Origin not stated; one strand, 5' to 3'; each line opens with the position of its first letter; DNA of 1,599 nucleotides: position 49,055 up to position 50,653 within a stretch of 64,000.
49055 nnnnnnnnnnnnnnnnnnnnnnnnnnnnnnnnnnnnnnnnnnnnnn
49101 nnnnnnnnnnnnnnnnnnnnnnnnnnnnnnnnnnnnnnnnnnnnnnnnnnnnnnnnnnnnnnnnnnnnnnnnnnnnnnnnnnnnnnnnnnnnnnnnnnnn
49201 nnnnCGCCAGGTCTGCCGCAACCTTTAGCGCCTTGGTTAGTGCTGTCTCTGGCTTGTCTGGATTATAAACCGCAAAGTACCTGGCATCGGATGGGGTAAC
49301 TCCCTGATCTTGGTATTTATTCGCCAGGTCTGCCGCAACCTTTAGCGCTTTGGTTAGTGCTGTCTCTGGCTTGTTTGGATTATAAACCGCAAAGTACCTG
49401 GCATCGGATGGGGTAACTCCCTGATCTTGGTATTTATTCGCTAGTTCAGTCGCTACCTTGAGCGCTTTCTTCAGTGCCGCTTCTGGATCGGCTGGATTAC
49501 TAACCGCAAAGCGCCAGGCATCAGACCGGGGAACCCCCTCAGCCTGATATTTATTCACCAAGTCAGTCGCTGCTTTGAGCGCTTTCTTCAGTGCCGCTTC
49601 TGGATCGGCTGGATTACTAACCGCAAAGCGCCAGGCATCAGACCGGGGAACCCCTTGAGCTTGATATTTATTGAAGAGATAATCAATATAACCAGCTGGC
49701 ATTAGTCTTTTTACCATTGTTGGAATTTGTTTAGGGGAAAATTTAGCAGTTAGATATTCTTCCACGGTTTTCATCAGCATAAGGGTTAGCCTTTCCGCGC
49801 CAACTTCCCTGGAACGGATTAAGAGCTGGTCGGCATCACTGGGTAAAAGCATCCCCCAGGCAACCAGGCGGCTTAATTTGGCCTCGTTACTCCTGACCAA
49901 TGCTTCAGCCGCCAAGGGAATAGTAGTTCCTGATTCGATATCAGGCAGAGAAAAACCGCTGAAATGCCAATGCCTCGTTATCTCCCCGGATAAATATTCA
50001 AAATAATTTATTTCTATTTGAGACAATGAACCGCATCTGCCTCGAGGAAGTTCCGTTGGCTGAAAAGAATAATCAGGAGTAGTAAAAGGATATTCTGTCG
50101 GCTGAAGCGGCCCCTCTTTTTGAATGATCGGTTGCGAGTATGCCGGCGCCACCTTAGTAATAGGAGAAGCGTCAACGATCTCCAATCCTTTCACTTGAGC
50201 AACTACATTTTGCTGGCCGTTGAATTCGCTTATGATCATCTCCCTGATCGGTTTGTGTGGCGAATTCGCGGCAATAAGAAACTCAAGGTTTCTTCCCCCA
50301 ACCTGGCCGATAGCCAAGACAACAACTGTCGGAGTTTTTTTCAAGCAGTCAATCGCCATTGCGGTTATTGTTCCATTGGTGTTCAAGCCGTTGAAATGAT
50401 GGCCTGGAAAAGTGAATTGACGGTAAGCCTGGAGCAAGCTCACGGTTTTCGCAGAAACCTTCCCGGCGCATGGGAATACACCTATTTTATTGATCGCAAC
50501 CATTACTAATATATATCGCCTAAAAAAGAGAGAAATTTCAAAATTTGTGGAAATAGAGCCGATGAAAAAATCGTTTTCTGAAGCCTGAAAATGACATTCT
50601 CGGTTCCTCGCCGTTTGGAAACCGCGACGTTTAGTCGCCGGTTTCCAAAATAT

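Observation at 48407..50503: Protein with ~11 near-identical 114-bp tandem repeats inserted in the dpp operon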

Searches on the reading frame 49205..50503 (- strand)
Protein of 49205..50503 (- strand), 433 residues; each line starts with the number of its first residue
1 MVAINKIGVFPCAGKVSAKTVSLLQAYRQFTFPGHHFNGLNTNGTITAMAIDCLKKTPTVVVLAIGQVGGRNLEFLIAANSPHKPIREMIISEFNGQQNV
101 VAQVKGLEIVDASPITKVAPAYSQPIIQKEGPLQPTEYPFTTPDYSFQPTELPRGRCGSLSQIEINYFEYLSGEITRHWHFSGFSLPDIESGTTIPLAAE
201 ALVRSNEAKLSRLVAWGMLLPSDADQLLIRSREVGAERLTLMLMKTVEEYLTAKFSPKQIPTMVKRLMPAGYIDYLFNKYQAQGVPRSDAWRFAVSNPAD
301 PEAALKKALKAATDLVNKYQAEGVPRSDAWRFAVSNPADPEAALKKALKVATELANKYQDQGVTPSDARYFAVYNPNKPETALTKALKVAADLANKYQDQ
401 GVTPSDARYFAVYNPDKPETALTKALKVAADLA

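Call 25: find_related_loci(query=A1, collection=genome_contigs, flank=10000)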
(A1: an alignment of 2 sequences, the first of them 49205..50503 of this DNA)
Query A1 (433 aa) in genome_contigs; peptide patterns used: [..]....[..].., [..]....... (x = any residue, [..] = any of these).
61 stretches matched a pattern, but none encodes a relative of the query by tblastn (E <= 1e-3).

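Call 29: predict_structure(alignment_id=A1)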
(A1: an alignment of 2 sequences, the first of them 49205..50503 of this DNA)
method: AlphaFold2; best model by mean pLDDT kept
length: 433 residues; sequences in the alignment: 2
mean_pLDDT: 50.4   pTM: 0.38
mean pLDDT of the five models: 50.4, 49.7, 49.6, 49.2, 48.1
residues with pLDDT >= 90: 65; 70-90: 80; 50-70: 17; < 50: 271
segments of 3 or more residues with pLDDT < 50: 1-271
pLDDT, mean of each block of 10 residues (from residue 1): 21 24 26 26 28 33 39 41 42 37 34 25 23 24 23 26 30 25 26 27 28 24 26 30 32 37 39 69 73 63 84 93 86 87 93 94 88 88 93 94 89 86 85 69
secondary structure, 60 per line:
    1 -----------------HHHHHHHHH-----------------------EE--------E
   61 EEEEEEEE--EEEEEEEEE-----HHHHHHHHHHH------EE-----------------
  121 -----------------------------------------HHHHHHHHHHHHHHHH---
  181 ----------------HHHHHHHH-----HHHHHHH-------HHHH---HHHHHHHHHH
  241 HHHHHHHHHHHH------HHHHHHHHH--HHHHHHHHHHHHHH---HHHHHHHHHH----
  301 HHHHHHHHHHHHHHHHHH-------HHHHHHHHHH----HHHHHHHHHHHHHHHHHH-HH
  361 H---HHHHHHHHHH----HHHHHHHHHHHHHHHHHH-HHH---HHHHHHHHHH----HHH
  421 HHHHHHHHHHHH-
elements in order: H18-26 E60-68 E71-79 H85-95 H162-177 H197-204 H210-216 H224-227 H231-252 H259-267 H270-283 H287-296 H301-318 H326-335 H340-357 H365-374 H379-396 H404-413 H418-432

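Call 30: search_protein_representatives(alignment_id=A1)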
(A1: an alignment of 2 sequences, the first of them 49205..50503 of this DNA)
Query: 2 sequences, 437 profile positions. Proteins with E-value up to 0.001 (for the whole library): 72; up to 1e-10: 30; up to 1e-30: 11. The best 72 are listed.
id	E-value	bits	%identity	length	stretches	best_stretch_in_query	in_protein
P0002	6.9e-261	881.7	-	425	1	1-432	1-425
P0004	1.1e-150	518.5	-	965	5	137-415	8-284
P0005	9.5e-129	446.3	-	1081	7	144-429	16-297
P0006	4.8e-121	420.9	-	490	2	8-429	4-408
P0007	1.0e-85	304.5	-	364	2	147-397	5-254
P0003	3.4e-85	302.8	-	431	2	278-430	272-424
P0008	2.9e-69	250.2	-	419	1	4-417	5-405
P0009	2.6e-62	227.3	-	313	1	9-325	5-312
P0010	1.0e-60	222.1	-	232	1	134-351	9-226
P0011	4.0e-39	150.9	-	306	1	137-333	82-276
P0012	2.7e-31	125.1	-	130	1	1-125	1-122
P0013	1.5e-30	122.7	-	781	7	283-397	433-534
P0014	1.3e-28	116.3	-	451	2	291-434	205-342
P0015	5.5e-28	114.2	-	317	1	269-428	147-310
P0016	3.2e-25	105.1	-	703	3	280-435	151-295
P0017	2.9e-23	98.7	-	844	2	186-433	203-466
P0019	2.1e-21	92.6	-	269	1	260-431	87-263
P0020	4.2e-20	88.2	-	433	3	296-435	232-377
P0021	1.6e-19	86.4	-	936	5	283-390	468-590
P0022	4.8e-19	84.8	-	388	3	297-437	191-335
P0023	6.7e-19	84.3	-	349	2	298-431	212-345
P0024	3.5e-17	78.6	-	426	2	296-436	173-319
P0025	3.8e-17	78.5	-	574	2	265-406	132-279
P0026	8.8e-16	74.0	-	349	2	295-427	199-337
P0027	1.5e-14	70.0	-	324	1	288-432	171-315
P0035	1.8e-09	53.2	-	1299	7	194-285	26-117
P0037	2.9e-08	49.2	-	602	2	2-362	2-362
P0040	1.1e-07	47.3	-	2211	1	161-394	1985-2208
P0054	7.6e-06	41.3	-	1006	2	297-430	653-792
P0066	2.6e-04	36.2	-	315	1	16-120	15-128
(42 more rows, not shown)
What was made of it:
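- Family: 72 hits at E<=1e-3 among 1.84 billion representatives (call 30). P0004 matches query positions 137-415 at E 1e-150 (call 30).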

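Call 37: search_protein_families(library=pfam, proteins=[P0004, P0005, P0021, P0035, P0037, P0040, P0017, P0016, P0054], max_evalue=0.001)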
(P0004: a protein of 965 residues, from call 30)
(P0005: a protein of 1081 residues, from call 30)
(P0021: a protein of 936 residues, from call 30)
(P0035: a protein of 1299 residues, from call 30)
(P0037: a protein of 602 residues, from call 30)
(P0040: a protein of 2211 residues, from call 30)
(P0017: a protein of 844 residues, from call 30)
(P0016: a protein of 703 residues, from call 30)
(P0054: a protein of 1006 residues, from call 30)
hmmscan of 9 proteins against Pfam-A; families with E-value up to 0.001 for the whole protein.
P0004 (965 aa): 5 families
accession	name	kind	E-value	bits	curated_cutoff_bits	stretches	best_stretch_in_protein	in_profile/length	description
PF04542.20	Sigma70_r2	-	7e-18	64.6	24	1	733-800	2-69/71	Sigma-70 region 2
PF04539.22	Sigma70_r3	-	1e-15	58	25.3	1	815-888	5-76/78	Sigma-70 region 3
PF04545.22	Sigma70_r4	-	2.5e-11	43.3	24.1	1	902-952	1-49/50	Sigma-70, region 4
PF08281.18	Sigma70_r4_2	-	8.4e-05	22.6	25.7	0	897-931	2-36/54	Sigma-70, region 4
PF21120.3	MCM_WH_arc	-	0.00038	20.9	26.1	0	411-430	37-56/63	Archaeal MCM, winged-helix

P0005 (1081 aa): 3 families
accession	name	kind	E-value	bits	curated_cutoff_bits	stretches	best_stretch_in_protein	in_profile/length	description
PF04539.22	Sigma70_r3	-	1.8e-15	57.3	25.3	1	924-997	2-76/78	Sigma-70 region 3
PF04542.20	Sigma70_r2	-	9.7e-14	51.4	24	1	845-912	2-69/71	Sigma-70 region 2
PF04545.22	Sigma70_r4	-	6.5e-12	45.2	24.1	1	1015-1070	1-50/50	Sigma-70, region 4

P0021 (936 aa): 3 families
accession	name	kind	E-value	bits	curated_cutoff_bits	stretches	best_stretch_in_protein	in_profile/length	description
PF04542.20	Sigma70_r2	-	1.3e-16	60.5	24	1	705-772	4-71/71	Sigma-70 region 2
PF04539.22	Sigma70_r3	-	1.3e-14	54.5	25.3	1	783-855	3-74/78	Sigma-70 region 3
PF04545.22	Sigma70_r4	-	1.4e-13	50.5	24.1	1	878-921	7-46/50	Sigma-70, region 4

P0035 (1299 aa): 3 families
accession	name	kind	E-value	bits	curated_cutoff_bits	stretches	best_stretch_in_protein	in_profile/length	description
PF04545.22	Sigma70_r4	-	1.5e-14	53.7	24.1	1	1237-1289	1-50/50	Sigma-70, region 4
PF04542.20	Sigma70_r2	-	2.8e-13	49.9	24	1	1071-1139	2-70/71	Sigma-70 region 2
PF04539.22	Sigma70_r3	-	4.1e-11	43.3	25.3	1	1152-1224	4-77/78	Sigma-70 region 3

P0037 (602 aa): 1 family
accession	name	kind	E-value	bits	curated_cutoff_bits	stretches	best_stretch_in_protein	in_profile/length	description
PF19126.5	DUF5810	-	0.00024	21.6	26.9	0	439-458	23-42/66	Family of unknown function (DUF5810)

P0040 (2211 aa): 4 families
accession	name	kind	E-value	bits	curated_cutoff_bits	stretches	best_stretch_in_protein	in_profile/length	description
PF00381.24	PTS-HPr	-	1.9e-18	66.7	23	1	1103-1182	2-79/81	PTS HPr component phosphorylation site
PF13673.13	Acetyltransf_10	-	0.00016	22.1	23.6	1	706-778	23-89/128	Acetyltransferase (GNAT) domain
PF00069.31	Pkinase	-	0.00076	19.4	31.7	0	879-1049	1-153/263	Protein kinase domain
PF00583.31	Acetyltransf_1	-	0.00077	20.2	20.7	0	708-786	27-103/116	Acetyltransferase (GNAT) family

P0017 (844 aa): 0 families

P0016 (703 aa): 0 families

P0054 (1006 aa): 8 families
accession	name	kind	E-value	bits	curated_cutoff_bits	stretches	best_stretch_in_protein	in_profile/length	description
PF24575.1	TPR_Slam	-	8.8e-16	58.7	35.2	0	645-672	65-92/104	Surface lipoprotein assembly modifier, N-terminal TPR repeats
PF13646.12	HEAT_2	-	6.8e-11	42.7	27.7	0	857-958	6-87/88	HEAT repeats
PF14561.12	TPR_20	-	2e-09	38.1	25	0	682-795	2-90/90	Tetratricopeptide repeat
PF13428.12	TPR_14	-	3.1e-08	34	23.5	0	645-670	19-44/44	Tetratricopeptide repeat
PF14559.12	TPR_19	-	7.4e-08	33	25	0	645-672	9-36/68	Tetratricopeptide repeat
PF20225.4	DUF6584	-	2.5e-06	28.1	27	0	727-751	21-45/171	Family of unknown function (DUF6584)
PF18548.6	MetOD2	-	7e-06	26.3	30.6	0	822-854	50-82/88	Metanogen output domain 2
PF02985.28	HEAT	-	8.4e-05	22.9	23.5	0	659-673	12-26/31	HEAT repeat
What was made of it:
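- On Sigma-70 family: Four relatives do meet this feature (call 37).
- The module is fused to cytoplasmic sigma factors (call 37).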

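Call 56: predict_structure(alignment_id=A5)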
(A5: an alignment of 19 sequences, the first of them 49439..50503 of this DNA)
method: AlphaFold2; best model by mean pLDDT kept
length: 355 residues; sequences in the alignment: 19
mean_pLDDT: 90.8   pTM: 0.62
mean pLDDT of the five models: 90.8, 90.7, 90.5, 89.5, 87.4
residues with pLDDT >= 90: 298; 70-90: 28; 50-70: 9; < 50: 20
segments of 3 or more residues with pLDDT < 50: 119-137
pLDDT, mean of each block of 10 residues (from residue 1): 73 92 91 90 91 95 94 96 92 93 94 76 39 46 92 95 97 97 92 97 98 95 96 95 95 93 96 97 96 96 98 98 97 97 98 95
secondary structure, 60 per line:
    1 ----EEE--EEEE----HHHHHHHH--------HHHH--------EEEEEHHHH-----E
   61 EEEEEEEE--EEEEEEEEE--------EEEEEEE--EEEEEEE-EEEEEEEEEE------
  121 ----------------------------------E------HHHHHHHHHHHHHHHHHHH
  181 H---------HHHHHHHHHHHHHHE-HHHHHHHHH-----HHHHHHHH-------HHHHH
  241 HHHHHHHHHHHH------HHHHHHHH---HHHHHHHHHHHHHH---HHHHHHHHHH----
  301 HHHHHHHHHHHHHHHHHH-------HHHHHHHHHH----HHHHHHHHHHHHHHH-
elements in order: E5-7 E10-13 H18-25 H34-37 E46-50 H51-54 E60-68 E71-79 E88-94 E97-103 E105-114 H162-181 H191-204 H207-215 H221-228 H236-252 H259-266 H270-283 H287-296 H301-318 H326-335 H340-354
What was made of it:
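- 50159..50503 (-): N1: beta-rich N-terminal domain, aa 1-115. AlphaFold2 with a 19-sequence alignment gives pLDDT mostly above 90 and strands at 46-50, 60-68, 71-79, 88-94, 97-103 and 105-114 (call 56).
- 50093..50158 (-): Pro-rich, probably disordered linker, about aa 116-137. pLDDT below 50 for residues 119-137 (call 56).
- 49673..50092 (-): N2: conserved 'PD[FY]S[FY]xP' motif plus a helical cap (aa 138-277) that runs continuously into the repeats. It contains the family signature SLVRSN-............. pLDDT 92-98, helices from 162 to 283 (call 56).
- On mTERF: DSSP shows two helices per 38-39-aa unit (calls 29, 56).
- On Secreted or surface repeat protein (adhesin-like): The N-terminus is part of a confidently folded domain (call 56).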

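Call 58: fold_search(model_id=the predicted structure, library=pdb)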
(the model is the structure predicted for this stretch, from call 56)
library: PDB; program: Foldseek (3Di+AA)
matches with E <= 10: 164; with E <= 0.001: 0
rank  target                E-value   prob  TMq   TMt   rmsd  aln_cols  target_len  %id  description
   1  6z1p_BY               2.3e-01  0.38  0.18  0.19  11.8       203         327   12  Structure of the mitochondrial ribosome from Tetrahymena thermophila (released 2020-06-24)
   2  9jzk_C                5.3e-01  0.08  0.12  0.12  18.7       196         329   14  Pentameric complex of the Borna disease virus 1 nucleoprotein (released 2026-03-11)
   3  3m66                  7.5e-01  0.30  0.22  0.27  11.5       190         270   14  Crystal structure of human Mitochondrial Transcription Termination Factor 3 (released 2010-05-05)
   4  7o9k_A2               9.2e-01  0.14  0.17  0.22  10.9       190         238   12  Human mitochondrial ribosome large subunit assembly intermediate with MTERF4-NSUN4, MRM2, MTG1, the MALSU module, GTP (released 2021-06-30)
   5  8df9_A                1.5e+00  0.06  0.11  0.06  15.4       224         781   13  Structure of M. kandleri topoisomerase V in complex with DNA. 38 base pair asymmetric DNA complex (released 2022-08-31)
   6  9k80_A                1.7e+00  0.04  0.11  0.14  18.3       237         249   13  Cryo-EM structure of designed zinc-induced filament Fiber-n6-Zn1-HEHE-5 (released 2025-10-29)
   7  3mvb_O                1.8e+00  0.13  0.20  0.21  11.6       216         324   10  Crystal structure of a triple RFY mutant of human MTERF1 bound to the termination sequence (released 2010-06-30)
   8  5kyj_E                1.8e+00  0.04  0.11  0.15  19.4       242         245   12  Brain penetrant liver X receptor (LXR) modulators based on a 2,4,5,6-tetrahydropyrrolo[3,4-c]pyrazole core (released 2016-09-21)
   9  4nqa_I                1.8e+00  0.03  0.09  0.08  18.9       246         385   10  Crystal structure of liganded hRXR-alpha/hLXR-beta heterodimer on DNA (released 2014-02-26)
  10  5co0_O                1.9e+00  0.14  0.20  0.22  11.5       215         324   10  Crystal Structure of the MTERF1 Y288A substitution bound to the termination sequence. (released 2015-11-25)
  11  2csb_A                1.9e+00  0.05  0.13  0.09  14.2       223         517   13  Crystal structure of Topoisomerase V from Methanopyrus kandleri (61 kDa fragment) (released 2006-01-31)
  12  9ujk_F                1.9e+00  0.04  0.10  0.10  16.2       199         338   12  CryoEM structure of the T.thermophilus transcription initiation complex in the presence of ATP (released 2025-10-22)
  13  2q14_A                2.0e+00  0.06  0.12  0.11  18.2       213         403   14  Crystal structure of Phosphohydrolase (BT4208) from Bacteroides thetaiotaomicron VPI-5482 at 2.20 A resolution (released 2007-06-12)
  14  4ga5_A                2.0e+00  0.03  0.09  0.07  15.6       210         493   11  Crystal structure of AMP phosphorylase C-terminal deletion mutant in the apo-form (released 2013-05-15)
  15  3kfc_C                2.1e+00  0.04  0.10  0.17  19.9       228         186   13  Complex Structure of LXR with an agonist (released 2009-12-08)
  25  6cz7_A                3.3e+00  0.03  0.07  0.04   7.8        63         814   14  The arsenate respiratory reductase (Arr) complex from Shewanella sp. ANA-3 (released 2018-08-15)
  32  7nz1_G                3.7e+00  0.03  0.08  0.04   8.7        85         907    9  Respiratory complex I from Escherichia coli - focused refinement of cytoplasmic arm (released 2021-08-18)
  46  7dww_A                4.3e+00  0.02  0.08  0.19   9.9        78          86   13  Crystal structure of the computationally designed msDPBB_sym2 protein (released 2021-09-29)
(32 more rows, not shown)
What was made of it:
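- MTERF1, MTERF3 and MTERF4 also appear among the top hits of the second model (call 58).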

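Call 64: fold_search(model_id=the predicted structure, library=viral)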
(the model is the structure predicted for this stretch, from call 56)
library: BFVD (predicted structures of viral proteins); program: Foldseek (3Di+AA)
matches with E <= 10: 169; with E <= 0.001: 0
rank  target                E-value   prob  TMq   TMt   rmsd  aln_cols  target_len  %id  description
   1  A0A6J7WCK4            4.9e-01  0.06  0.09  0.13  19.2       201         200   12  Uncharacterized protein [uncultured Caudovirales phage]
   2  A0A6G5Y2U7            6.0e-01  0.06  0.11  0.07  22.5       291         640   12  (no name in the UniProt tables at hand)
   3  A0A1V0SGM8            7.0e-01  0.06  0.10  0.10  20.3       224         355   12  Transcription initiation factor IIB [Hokovirus HKV1]
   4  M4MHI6                7.0e-01  0.06  0.11  0.10  28.8       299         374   15  (no name in the UniProt tables at hand)
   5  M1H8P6                8.1e-01  0.05  0.08  0.15  29.1       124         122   14  (no name in the UniProt tables at hand)
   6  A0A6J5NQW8            9.4e-01  0.10  0.11  0.23  12.2       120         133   12  Uncharacterized protein [uncultured Caudovirales phage]
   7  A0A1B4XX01            1.1e+00  0.08  0.14  0.19  19.9       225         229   12  Uncharacterized protein [Tenacibaculum phage pT24]
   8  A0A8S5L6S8            1.1e+00  0.06  0.12  0.06  23.6       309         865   14  DUF5710 domain-containing protein [Siphoviridae sp. cts9W16]
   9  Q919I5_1              1.1e+00  0.06  0.12  0.06  23.1       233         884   13  Uncharacterized protein [Culex nigripalpus nucleopolyhedrovirus (isolate Florida/1997)]
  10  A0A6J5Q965            1.6e+00  0.09  0.15  0.05  15.1       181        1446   18  Phage head morphogenesis domain containing protein [uncultured Caudovirales phage]
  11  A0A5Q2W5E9            1.6e+00  0.07  0.13  0.21  13.9       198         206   13  (no name in the UniProt tables at hand)
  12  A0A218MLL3            1.7e+00  0.04  0.12  0.12  22.0       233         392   13  Uncharacterized protein [uncultured virus]
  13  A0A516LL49            1.7e+00  0.02  0.10  0.08  28.5       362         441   10  (no name in the UniProt tables at hand)
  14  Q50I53                1.8e+00  0.07  0.09  0.22  20.5       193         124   12  Uncharacterized protein [Acidianus rod-shaped virus 1]
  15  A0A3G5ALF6            1.8e+00  0.05  0.12  0.08  14.9       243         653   13  Putative cyclin-D5-1 [Sylvanvirus sp.]
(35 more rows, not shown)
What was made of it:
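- Tried and rejected: Weak, scattered hits from the confident model to a designed double-psi beta-barrel (7dww), to two RlpA-like viral proteins (one annotated as a double-psi beta-barrel), and to short segments of Arr (6cz7) and NuoG (7nz1) have E-values of 3-4 (calls 58, 64).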

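Call 66: find_homologous_proteins(query=A5, max_evalue=0.001)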
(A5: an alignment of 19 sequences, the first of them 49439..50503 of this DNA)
Query A5 (19 sequences) (355 aa, profile of the alignment): 3 proteins with E <= 0.001 among 8000 candidates.
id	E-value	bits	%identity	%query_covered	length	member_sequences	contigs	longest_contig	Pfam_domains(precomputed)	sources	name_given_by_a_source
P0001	4.2e-185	634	100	100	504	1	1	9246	PF21834.2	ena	-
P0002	2.5e-162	559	50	100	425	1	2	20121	-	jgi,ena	jgi:hypothetical protein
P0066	1.3e-58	217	22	27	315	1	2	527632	-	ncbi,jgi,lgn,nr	ncbi:MAG: hypothetical protein MUC35_06465 [Candidatus Margulisbacteria bacterium]|jgi:hypothetical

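Call 67: find_encoding_contigs(protein=P0066, flank=8000, max_places=3)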
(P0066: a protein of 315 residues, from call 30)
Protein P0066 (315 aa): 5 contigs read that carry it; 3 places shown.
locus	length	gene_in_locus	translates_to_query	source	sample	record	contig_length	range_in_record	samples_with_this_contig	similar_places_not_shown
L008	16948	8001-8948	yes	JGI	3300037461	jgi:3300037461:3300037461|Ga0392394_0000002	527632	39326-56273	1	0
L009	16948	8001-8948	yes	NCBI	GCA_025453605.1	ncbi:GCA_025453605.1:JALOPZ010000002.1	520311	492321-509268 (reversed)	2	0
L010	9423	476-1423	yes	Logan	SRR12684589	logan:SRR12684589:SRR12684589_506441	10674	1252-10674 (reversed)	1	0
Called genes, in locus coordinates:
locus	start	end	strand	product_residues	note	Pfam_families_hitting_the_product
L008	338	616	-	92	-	-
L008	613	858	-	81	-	-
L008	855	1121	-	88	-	PF11950:DUF3467 (weak)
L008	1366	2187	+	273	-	PF01551:Peptidase_M23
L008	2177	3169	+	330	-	PF17792:ThiD2, PF02581:TMP-TENI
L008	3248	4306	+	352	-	PF00180:Iso_dh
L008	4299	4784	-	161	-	PF00694:Aconitase_C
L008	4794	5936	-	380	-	PF06500:FrsA-like, PF02129:Peptidase_S15 (faint), PF12146:Hydrolase_4, PF00561:Abhydrolase_1 (weak), PF12697:Abhydrolase_6, PF00326:Peptidase_S9, PF00756:Esterase (weak)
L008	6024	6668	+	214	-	-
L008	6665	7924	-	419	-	PF00330:Aconitase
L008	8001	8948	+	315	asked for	-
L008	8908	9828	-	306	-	PF04055:Radical_SAM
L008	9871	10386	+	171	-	PF02481:DNA_processg_A (weak), PF18306:LDcluster4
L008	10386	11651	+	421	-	PF01964:ThiC_Rad_SAM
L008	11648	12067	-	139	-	-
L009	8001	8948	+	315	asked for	-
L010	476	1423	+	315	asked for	-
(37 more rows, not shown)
